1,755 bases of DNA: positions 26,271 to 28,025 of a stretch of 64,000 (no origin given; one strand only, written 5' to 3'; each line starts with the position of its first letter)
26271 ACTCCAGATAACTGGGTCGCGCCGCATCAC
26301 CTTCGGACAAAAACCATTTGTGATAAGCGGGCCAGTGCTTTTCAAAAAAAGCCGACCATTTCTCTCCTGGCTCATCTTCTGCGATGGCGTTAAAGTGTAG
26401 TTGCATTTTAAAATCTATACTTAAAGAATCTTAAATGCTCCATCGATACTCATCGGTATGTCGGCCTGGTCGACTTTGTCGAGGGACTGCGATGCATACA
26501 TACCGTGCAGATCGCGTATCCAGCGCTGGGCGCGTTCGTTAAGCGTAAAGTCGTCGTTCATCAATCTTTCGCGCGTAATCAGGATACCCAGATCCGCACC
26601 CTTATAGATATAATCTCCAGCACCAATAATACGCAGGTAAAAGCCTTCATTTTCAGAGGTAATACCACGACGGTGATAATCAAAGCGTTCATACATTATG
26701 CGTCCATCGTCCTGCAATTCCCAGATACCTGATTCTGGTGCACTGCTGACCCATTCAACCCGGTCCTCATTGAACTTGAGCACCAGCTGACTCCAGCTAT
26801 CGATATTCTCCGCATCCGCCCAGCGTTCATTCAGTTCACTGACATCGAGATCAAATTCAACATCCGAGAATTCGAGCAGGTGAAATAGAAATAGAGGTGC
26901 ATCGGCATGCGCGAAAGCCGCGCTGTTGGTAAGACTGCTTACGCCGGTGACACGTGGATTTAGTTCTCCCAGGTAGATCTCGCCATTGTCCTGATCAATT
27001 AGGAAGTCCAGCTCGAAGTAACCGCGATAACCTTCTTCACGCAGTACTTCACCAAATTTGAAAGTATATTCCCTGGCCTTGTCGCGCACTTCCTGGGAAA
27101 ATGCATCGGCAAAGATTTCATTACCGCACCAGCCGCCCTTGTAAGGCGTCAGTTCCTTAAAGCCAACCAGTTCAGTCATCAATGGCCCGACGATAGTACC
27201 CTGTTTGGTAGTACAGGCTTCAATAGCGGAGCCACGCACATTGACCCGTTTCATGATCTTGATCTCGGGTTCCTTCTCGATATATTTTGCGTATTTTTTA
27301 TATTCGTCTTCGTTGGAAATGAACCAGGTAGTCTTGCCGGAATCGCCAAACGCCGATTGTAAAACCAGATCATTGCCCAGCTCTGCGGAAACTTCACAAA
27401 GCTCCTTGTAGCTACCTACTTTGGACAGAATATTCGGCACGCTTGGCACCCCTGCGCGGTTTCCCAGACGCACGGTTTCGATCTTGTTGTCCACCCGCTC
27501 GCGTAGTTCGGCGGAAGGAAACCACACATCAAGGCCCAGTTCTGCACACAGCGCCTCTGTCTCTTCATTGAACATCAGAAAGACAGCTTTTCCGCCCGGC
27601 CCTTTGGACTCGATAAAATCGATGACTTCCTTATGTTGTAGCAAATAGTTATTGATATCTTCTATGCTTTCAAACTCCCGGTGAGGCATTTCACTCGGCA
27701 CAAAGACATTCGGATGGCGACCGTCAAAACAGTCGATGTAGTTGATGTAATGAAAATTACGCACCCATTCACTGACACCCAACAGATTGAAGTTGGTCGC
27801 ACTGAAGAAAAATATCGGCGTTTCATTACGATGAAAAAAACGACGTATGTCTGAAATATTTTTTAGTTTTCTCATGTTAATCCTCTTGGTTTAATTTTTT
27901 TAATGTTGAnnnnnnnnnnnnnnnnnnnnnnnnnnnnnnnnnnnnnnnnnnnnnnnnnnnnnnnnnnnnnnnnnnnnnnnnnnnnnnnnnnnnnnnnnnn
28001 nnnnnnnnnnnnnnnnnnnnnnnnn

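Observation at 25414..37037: Tight operon: giant NAD-GDH, oversized Orn/Lys-type decarboxylase, ATP-grasp ligase and Ntn/C45 acyltransferase-hydrolase, with a divergent LysR regulator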

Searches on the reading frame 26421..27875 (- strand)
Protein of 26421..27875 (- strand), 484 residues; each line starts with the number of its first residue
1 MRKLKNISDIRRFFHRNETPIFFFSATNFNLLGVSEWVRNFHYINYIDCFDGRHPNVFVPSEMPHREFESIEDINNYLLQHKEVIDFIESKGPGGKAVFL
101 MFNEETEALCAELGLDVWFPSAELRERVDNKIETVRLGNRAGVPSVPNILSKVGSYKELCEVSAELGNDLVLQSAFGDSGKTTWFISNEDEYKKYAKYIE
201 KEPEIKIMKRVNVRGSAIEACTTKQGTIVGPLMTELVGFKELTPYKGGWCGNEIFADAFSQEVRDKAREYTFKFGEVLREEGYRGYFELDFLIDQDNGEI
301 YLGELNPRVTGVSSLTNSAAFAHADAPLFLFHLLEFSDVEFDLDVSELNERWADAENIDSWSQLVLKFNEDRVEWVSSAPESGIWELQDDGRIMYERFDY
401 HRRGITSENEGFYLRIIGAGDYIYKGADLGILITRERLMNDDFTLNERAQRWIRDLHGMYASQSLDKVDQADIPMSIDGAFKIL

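Call 3: search_protein_families(library=pfam, proteins=[window:26421-27875:-])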
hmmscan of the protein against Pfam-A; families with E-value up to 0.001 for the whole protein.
window:26421-27875:- (484 aa): 1 family
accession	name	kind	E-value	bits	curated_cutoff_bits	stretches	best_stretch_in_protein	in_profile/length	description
PF02786.22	CPSase_L_D2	-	2.5e-06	27.6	19.8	0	258-319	128-190/211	Carbamoyl-phosphate synthase L chain, ATP binding domain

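Call 4: search_protein_families(library=ncbifam, proteins=[window:26421-27875:-])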
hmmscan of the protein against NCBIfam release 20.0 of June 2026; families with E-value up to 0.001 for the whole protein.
window:26421-27875:- (484 aa): 11 families
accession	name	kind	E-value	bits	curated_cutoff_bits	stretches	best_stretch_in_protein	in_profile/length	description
NF005096.0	PRK06524.1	equivalog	4.9e-230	763.7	684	1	2-468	14-482/493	biotin carboxylase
TIGR01235.1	pyruv_carbox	equivalog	2.5e-09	35.2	1114.45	1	82-199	72-184/1143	pyruvate carboxylase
NF009471.0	PRK12833.1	equivalog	1.5e-07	30.3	686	1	102-195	90-183/467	acetyl-CoA carboxylase biotin carboxylase subunit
NF005525.0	PRK07178.1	equivalog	2.5e-07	29.7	768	1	98-195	82-179/471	acetyl-CoA carboxylase biotin carboxylase subunit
NF009554.0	PRK12999.1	equivalog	2.8e-07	28.7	965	1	99-197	88-186/1147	pyruvate carboxylase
NF006367.0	PRK08591.1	subfamily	6.8e-07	28.4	597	1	99-204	84-189/451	acetyl-CoA carboxylase biotin carboxylase subunit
NF006286.0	PRK08462.1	equivalog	1.4e-06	27.5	740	1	99-195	86-182/445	acetyl-CoA carboxylase biotin carboxylase subunit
NF004085.0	PRK05586.1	equivalog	4.9e-06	25.7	723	1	99-199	84-184/448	acetyl-CoA carboxylase biotin carboxylase subunit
NF006406.0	PRK08654.1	equivalog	1.3e-05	24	739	1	99-195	84-180/499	acetyl-CoA carboxylase biotin carboxylase subunit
TIGR00514.1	accC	equivalog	3.5e-05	22.8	626.5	0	99-202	84-187/449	acetyl-CoA carboxylase biotin carboxylase subunit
NF005315.0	PRK06849.1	equivalog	0.00032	19.8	406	1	243-311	214-278/389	hypothetical protein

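Call 7: find_related_loci(query=window:26421-27875:-, collection=genome_contigs, flank=10000)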
Query window:26421-27875:- (484 aa) in genome_contigs; peptide patterns used: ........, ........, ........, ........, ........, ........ (x = any residue, [..] = any of these).
599 stretches matched a pattern (row limit reached: there are more); 555 encode a relative of the query (tblastn E <= 1e-3); the best 80 are kept; 80 distinct loci.
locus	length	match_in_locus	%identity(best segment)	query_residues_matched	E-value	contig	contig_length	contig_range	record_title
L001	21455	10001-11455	85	1-484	0e+0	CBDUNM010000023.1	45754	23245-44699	MAG TPA_asm: uncultured Chromatiales bacterium isolate SRR22808130_binner13_Refined_37 genome assembly, contig: ERZ25043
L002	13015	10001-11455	84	1-484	0e+0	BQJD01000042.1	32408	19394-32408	MAG: Marine bacterium B5-7 DHS20C01 DNA, sequence042, whole genome shotgun sequence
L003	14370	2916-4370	83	1-484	0e+0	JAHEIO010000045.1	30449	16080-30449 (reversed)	MAG: Gammaproteobacteria bacterium isolate Ww503 NODE_2709_length_30449_cov_20.669744, whole genome shotgun sequence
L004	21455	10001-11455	83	1-484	0e+0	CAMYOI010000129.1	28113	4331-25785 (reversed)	MAG: uncultured Gammaproteobacteria bacterium isolate FCS_Gamma_070 genome assembly, contig: scaffold_3256, whole genome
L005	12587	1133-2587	82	1-484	0e+0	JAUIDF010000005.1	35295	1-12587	MAG: Gammaproteobacteria bacterium isolate 7_bin.6 NODE_1433_length_35295_cov_1.044415, whole genome shotgun sequence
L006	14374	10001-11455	82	1-484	0e+0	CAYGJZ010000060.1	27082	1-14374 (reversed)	MAG TPA_asm: uncultured Gammaproteobacteria bacterium isolate ERP116193_co2_216 genome assembly, contig: NODE_4450_lengt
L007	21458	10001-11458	74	1-484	0e+0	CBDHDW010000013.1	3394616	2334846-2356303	MAG: Candidatus Poriferihabitaceae bacterium isolate 67226578-6d30-497a-b66e-a77e508eb20a genome assembly, contig: chrom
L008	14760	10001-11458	74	1-484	0e+0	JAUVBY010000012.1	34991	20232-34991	MAG: Gammaproteobacteria bacterium isolate CSMAG_257 CSMAG_257_k127_334289_length_34991_cov_119.8009, whole genome shotg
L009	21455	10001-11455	73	2-484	0e+0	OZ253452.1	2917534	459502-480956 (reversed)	MAG: Candidatus Spongiihabitans sp. isolate 2f8c62a6-771b-4376-9b9a-acaaca664f49 genome assembly, chromosome: 1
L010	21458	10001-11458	73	1-484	0e+0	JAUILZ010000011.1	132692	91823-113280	MAG: Gammaproteobacteria bacterium isolate Co_bin.66 NODE_1382_length_132692_cov_1.894308, whole genome shotgun sequence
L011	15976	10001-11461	73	1-484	0e+0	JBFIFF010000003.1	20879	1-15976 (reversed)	MAG: Gammaproteobacteria bacterium isolate Mix_sand11.2021.09.G.17 k141_2375093_length_20879_cov_28.5903, whole genome s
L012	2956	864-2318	73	1-484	0e+0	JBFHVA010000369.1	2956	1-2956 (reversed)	MAG: Gammaproteobacteria bacterium isolate Mix_sand09.2021.07.G.31 k141_1672579_length_2956_cov_13.7705, whole genome sh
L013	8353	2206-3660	72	1-484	0e+0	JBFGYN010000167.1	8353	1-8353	MAG: Candidatus Competibacterales bacterium isolate Mix_sand06.2021.04.G.13 k141_599388_length_8353_cov_9.0000, whole ge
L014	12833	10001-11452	72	3-484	0e+0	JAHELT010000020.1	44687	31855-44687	MAG: Chromatiales bacterium isolate Ww634 NODE_1522_length_44687_cov_3.126262, whole genome shotgun sequence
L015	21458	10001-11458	71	1-484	0e+0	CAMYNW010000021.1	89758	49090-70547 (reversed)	MAG: uncultured Gammaproteobacteria bacterium isolate FCS_M_Gamma_079 genome assembly, contig: scaffold_305, whole genom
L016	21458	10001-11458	71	1-484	0e+0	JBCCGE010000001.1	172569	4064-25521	MAG: Pseudomonadota bacterium isolate P01_B01_bin.36 k141_276299_length_172569_cov_12.5994, whole genome shotgun sequenc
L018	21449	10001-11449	70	4-484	0e+0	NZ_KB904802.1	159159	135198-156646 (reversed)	Thiofilum flexile DSM 14609 A3IKDRAFT_scaffold_6.7, whole genome shotgun sequence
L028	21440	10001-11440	68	2-484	0e+0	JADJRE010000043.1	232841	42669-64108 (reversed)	MAG: Rhodospirillales bacterium isolate Fred_18-Q3-R57-64_MAXAC.378 tig00353036-10-2330560, whole genome shotgun sequenc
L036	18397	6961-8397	69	3-484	0e+0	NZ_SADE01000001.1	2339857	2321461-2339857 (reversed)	Hwanghaeella grinnelliae strain Gri0909 Gri0909_1, whole genome shotgun sequence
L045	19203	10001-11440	67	2-484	0e+0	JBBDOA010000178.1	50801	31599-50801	MAG: Rhodospirillales bacterium isolate LejiaB_58_10 Lejia_B_818_length_50801_cov_6, whole genome shotgun sequence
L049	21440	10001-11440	67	2-484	0e+0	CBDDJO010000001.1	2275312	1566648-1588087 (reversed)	MAG: Rhodospirillales bacterium isolate da2743c5-98de-4a1b-852b-4e923ef405be genome assembly, contig: contig_1, whole ge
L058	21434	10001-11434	68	4-484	0e+0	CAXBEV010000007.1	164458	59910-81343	MAG TPA_asm: uncultured Rhodospirillales bacterium isolate ERR2762125_binner12_Refined_25 genome assembly, contig: ERZ34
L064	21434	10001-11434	67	4-484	0e+0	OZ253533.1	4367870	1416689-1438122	MAG: Rhodospirillales bacterium isolate 9d264909-92db-45cc-bff1-2ee2e865f122 genome assembly, chromosome: 1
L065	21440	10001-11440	67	2-484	0e+0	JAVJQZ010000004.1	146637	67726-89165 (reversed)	MAG: Rhodospirillales bacterium isolate D1-CHI-11 k141_37821, whole genome shotgun sequence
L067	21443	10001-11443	66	3-484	0e+0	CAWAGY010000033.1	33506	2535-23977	MAG: uncultured Alphaproteobacteria bacterium isolate MFD04944.bin.2.74 genome assembly, contig: contig_86332, whole gen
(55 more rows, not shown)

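Call 16: search_solved_structures(query=window:26421-27875:-, max_evalue=1)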
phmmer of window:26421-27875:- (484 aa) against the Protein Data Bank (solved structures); distinct sequences matched with E-value up to 1: 51.
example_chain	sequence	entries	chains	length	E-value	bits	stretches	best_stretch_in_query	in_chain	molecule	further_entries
7kct_A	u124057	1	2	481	9.4e-06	27.7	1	98-198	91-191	2-oxoglutarate carboxylase small subunit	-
7kbl_A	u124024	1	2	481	9.4e-06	27.7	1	98-198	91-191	2-oxoglutarate carboxylase small subunit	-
1ulz_A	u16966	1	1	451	9.9e-06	27.6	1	98-309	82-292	pyruvate carboxylase n-terminal domain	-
7kc7_A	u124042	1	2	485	1.3e-05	27.2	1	98-198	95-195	2-oxoglutarate carboxylase small subunit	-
2qf7_A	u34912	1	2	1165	2.1e-05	26.5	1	105-316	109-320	Pyruvate carboxylase protein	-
3tw6_A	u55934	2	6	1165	2.1e-05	26.5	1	105-316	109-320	Pyruvate carboxylase protein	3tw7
8sgx_S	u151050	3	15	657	4.6e-05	25.4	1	99-197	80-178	propionyl-CoA carboxylase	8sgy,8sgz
3ouu_A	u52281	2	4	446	7.9e-05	24.6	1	99-204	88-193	Biotin carboxylase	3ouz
2c00_A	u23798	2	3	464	0.00037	22.4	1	112-310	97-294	BIOTIN CARBOXYLASE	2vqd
1a9x_A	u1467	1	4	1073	0.0015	20.4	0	155-312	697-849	CARBAMOYL PHOSPHATE SYNTHETASE (LARGE CHAIN)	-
7wta_A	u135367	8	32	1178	0.0023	19.8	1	102-192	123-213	Pyruvate carboxylase, mitochondrial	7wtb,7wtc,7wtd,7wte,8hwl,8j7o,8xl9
1bxr_A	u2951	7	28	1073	0.0026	19.7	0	157-312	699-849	CARBAMOYL-PHOSPHATE SYNTHASE | CARBAMOYL PHOSPHATE SYNTHETASE: LARGE SUBUNIT | CARBAMOYL PHOSPHATE SYNTHETASE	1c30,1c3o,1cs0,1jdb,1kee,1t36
1ce8_A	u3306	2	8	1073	0.0026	19.6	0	157-312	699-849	PROTEIN (CARBAMOYL-PHOSPHATE SYNTHASE) | carbamoyl phosphate synthetase large chain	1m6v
8hz4_A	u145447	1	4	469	0.0032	19.3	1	110-205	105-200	Biotin carboxylase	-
8f41_I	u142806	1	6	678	0.0048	18.8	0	110-192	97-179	3-methylcrotonyl-CoA carboxylase, alpha-subunit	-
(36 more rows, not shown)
